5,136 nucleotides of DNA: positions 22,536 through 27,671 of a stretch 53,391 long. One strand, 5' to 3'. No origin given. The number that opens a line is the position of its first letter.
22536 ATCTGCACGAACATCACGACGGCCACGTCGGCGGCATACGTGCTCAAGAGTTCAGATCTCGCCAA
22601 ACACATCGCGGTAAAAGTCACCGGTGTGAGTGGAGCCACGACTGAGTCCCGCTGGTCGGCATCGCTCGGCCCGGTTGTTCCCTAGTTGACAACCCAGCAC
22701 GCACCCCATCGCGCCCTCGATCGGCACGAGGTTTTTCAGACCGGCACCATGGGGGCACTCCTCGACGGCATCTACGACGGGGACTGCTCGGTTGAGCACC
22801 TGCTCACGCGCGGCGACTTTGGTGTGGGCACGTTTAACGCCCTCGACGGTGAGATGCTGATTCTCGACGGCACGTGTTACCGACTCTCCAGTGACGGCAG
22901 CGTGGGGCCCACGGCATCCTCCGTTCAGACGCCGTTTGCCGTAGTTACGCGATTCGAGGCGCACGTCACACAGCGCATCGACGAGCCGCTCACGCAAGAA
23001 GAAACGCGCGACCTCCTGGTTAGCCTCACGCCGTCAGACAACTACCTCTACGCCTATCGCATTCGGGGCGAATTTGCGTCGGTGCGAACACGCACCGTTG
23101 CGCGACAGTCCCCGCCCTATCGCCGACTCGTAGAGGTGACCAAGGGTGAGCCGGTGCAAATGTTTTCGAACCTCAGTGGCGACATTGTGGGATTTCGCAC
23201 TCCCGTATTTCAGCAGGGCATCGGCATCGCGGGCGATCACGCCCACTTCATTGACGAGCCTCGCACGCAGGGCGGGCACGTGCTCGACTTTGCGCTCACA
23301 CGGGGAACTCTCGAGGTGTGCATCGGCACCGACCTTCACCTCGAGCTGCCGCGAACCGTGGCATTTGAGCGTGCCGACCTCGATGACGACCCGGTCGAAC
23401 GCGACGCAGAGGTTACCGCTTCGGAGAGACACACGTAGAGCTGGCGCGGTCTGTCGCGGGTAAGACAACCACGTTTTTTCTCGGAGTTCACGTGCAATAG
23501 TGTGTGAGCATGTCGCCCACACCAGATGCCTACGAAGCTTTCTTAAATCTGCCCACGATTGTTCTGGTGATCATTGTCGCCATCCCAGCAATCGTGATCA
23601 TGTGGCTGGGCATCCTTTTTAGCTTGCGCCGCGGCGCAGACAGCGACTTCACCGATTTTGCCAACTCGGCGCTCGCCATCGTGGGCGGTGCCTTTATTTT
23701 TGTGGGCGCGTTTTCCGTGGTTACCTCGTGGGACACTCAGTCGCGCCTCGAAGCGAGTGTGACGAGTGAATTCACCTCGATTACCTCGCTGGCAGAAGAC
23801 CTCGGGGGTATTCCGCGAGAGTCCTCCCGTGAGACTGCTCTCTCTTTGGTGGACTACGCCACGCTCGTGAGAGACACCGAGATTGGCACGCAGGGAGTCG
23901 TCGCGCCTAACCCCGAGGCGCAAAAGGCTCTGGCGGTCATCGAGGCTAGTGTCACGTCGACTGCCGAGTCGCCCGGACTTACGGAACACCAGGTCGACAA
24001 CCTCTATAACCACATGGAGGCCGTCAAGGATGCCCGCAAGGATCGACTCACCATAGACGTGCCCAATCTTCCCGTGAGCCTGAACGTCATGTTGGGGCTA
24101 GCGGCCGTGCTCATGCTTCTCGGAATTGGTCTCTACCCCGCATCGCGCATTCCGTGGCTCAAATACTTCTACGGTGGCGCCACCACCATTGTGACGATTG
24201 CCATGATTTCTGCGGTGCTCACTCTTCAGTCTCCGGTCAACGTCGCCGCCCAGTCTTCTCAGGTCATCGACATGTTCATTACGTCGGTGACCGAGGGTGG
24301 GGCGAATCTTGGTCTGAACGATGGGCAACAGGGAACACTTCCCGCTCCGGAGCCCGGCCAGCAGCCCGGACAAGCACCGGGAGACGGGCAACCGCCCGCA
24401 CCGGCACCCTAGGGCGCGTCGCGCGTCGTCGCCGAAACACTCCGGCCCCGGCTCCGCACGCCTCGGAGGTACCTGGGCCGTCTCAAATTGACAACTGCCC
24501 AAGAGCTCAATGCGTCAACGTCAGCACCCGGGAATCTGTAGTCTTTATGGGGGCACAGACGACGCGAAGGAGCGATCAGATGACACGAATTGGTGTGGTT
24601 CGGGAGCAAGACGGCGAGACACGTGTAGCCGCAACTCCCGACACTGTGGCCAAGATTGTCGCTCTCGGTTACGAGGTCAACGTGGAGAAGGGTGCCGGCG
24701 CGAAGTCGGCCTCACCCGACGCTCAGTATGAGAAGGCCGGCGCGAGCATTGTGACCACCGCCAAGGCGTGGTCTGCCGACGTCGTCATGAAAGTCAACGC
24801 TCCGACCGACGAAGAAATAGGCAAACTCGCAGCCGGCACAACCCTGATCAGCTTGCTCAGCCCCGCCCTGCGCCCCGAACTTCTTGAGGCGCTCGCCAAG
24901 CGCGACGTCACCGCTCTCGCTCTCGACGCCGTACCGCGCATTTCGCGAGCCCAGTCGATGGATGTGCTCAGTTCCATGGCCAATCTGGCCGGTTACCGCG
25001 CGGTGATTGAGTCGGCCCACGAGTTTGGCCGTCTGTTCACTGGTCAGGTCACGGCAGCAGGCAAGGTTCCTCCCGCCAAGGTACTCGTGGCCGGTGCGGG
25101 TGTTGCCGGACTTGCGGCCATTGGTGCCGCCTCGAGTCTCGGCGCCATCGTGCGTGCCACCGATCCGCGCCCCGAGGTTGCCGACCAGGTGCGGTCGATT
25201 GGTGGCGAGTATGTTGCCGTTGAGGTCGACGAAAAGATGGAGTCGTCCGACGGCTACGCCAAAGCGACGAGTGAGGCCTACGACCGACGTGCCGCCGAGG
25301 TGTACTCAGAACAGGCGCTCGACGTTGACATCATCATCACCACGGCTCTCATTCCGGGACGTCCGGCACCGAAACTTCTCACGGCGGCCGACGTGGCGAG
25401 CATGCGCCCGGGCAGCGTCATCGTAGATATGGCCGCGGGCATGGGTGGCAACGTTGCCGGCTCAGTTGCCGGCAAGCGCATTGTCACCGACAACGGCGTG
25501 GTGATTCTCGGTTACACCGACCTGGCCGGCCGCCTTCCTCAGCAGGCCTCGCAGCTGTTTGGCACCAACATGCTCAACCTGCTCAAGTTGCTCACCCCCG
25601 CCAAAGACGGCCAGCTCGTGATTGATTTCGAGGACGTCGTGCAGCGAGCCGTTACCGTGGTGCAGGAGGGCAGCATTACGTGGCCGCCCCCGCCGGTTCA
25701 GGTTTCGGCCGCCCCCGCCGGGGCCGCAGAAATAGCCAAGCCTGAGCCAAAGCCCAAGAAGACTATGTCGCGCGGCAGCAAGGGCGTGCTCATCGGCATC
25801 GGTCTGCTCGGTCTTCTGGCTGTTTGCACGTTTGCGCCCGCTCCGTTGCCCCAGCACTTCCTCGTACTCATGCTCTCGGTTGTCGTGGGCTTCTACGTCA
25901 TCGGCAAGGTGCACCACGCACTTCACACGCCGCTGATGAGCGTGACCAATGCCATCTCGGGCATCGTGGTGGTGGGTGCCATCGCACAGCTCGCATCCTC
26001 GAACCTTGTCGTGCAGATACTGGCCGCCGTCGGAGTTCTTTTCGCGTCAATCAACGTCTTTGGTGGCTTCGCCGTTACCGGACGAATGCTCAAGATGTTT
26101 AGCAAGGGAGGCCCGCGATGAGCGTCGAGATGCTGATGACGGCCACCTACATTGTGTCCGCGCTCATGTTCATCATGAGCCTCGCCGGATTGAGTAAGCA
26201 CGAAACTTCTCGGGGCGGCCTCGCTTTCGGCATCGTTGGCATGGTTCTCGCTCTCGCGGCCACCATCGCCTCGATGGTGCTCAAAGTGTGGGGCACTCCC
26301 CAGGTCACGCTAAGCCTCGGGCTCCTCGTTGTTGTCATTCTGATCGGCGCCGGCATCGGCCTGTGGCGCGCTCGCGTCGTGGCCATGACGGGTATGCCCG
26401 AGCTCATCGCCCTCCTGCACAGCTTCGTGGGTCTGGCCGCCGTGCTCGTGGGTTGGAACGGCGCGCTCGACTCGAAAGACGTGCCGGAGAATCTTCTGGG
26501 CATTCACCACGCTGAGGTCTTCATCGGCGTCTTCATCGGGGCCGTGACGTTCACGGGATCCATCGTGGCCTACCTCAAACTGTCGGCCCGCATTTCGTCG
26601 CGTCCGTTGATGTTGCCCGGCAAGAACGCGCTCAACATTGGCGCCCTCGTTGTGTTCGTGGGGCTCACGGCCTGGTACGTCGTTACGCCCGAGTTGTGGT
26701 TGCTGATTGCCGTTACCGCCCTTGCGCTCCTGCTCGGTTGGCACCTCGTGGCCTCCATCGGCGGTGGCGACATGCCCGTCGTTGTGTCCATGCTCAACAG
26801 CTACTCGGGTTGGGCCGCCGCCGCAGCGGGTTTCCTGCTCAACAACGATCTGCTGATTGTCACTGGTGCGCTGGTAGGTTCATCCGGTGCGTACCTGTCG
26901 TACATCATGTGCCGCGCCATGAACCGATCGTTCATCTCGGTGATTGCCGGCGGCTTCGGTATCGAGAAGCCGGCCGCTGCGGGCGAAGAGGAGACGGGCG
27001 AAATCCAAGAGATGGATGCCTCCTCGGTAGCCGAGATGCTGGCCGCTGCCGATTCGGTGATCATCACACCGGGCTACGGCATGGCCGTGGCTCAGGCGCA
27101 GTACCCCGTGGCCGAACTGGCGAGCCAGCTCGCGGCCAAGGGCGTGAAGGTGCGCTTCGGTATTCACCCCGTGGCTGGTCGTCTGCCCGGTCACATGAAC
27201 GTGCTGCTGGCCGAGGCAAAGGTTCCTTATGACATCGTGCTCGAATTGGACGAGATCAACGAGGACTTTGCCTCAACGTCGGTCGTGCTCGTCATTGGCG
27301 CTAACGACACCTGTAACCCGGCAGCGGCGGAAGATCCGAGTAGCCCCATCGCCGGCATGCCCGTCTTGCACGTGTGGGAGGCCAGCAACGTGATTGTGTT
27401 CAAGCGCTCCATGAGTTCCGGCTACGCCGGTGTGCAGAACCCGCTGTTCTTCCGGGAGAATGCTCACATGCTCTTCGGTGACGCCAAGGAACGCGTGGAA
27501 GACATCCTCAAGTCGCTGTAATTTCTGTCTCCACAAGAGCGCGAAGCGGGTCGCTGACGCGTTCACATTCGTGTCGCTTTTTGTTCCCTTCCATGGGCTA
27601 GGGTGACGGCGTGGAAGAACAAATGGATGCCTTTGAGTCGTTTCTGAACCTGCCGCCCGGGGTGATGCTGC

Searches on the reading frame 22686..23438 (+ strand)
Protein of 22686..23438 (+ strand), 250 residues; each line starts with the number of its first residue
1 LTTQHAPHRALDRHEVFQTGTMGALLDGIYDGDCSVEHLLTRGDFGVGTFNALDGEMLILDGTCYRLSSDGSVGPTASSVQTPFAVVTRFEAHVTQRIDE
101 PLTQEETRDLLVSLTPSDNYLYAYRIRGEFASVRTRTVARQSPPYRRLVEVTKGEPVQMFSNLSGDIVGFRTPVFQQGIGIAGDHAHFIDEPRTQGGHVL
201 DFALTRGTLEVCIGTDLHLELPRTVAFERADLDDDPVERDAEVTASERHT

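Call 16: search_protein_families(library=pfam, proteins=[window:22686-23438:+], max_evalue=0.001)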
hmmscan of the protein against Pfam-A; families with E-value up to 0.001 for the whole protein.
window:22686-23438:+ (250 aa): 1 family
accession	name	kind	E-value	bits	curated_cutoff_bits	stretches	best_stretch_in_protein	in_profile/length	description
PF03306.18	AAL_decarboxy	-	2.6e-76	256.2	25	1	16-233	1-218/219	Alpha-acetolactate decarboxylase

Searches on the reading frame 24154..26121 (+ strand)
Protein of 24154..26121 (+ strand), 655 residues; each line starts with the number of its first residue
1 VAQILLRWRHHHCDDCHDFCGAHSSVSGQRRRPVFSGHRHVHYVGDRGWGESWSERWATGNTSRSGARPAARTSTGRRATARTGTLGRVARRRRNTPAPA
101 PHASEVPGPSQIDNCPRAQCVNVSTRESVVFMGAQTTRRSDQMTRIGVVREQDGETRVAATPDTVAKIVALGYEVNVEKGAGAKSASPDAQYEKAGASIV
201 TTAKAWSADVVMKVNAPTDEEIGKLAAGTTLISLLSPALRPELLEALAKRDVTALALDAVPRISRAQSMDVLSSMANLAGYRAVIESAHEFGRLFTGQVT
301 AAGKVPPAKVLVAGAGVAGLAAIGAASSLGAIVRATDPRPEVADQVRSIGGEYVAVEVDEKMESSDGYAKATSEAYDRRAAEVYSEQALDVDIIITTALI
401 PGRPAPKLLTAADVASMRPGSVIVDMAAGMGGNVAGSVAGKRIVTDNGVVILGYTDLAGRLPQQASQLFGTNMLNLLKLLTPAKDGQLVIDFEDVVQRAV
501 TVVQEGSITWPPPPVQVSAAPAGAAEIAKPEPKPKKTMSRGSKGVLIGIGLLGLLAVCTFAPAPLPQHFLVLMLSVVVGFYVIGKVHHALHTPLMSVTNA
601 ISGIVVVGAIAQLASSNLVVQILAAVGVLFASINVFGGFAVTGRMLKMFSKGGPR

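Call 16: search_protein_families(library=pfam, proteins=[window:24154-26121:+], max_evalue=0.001)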
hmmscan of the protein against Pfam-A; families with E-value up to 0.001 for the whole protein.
window:24154-26121:+ (655 aa): 3 families
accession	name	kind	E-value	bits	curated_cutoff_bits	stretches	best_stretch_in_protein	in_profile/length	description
PF01262.27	AlaDh_PNT_C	-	6.6e-60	202.6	23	1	283-510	1-213/214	Alanine dehydrogenase/PNT, C-terminal domain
PF05222.21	AlaDh_PNT_N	-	1.1e-43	149.1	30.4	1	147-279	1-136/136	Alanine dehydrogenase/PNT, N-terminal domain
PF12769.12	PNTB_4TM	-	1.2e-30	106.3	26.2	1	569-651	2-85/85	4TM region of pyridine nucleotide transhydrogenase, mitoch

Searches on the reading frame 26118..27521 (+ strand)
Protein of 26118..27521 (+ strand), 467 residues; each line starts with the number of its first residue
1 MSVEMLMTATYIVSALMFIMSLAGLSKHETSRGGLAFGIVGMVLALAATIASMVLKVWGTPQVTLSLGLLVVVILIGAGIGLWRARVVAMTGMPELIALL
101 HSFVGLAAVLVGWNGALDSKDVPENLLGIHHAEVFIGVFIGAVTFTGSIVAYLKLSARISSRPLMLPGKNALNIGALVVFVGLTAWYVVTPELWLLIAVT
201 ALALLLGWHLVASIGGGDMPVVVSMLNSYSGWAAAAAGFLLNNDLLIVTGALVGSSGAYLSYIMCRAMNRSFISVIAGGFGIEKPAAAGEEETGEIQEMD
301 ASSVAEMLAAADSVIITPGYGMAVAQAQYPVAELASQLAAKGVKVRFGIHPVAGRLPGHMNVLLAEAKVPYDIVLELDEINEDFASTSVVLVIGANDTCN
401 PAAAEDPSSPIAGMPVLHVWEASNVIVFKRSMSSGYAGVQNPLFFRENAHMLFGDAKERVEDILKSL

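Call 16: search_protein_families(library=pfam, proteins=[window:26118-27521:+], max_evalue=0.001)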
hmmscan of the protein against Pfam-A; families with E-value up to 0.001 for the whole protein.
window:26118-27521:+ (467 aa): 1 family
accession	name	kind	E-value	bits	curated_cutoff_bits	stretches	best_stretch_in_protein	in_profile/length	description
PF02233.22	PNTB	-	1.3e-191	638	31.7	1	8-465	2-455/456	NAD(P) transhydrogenase beta subunit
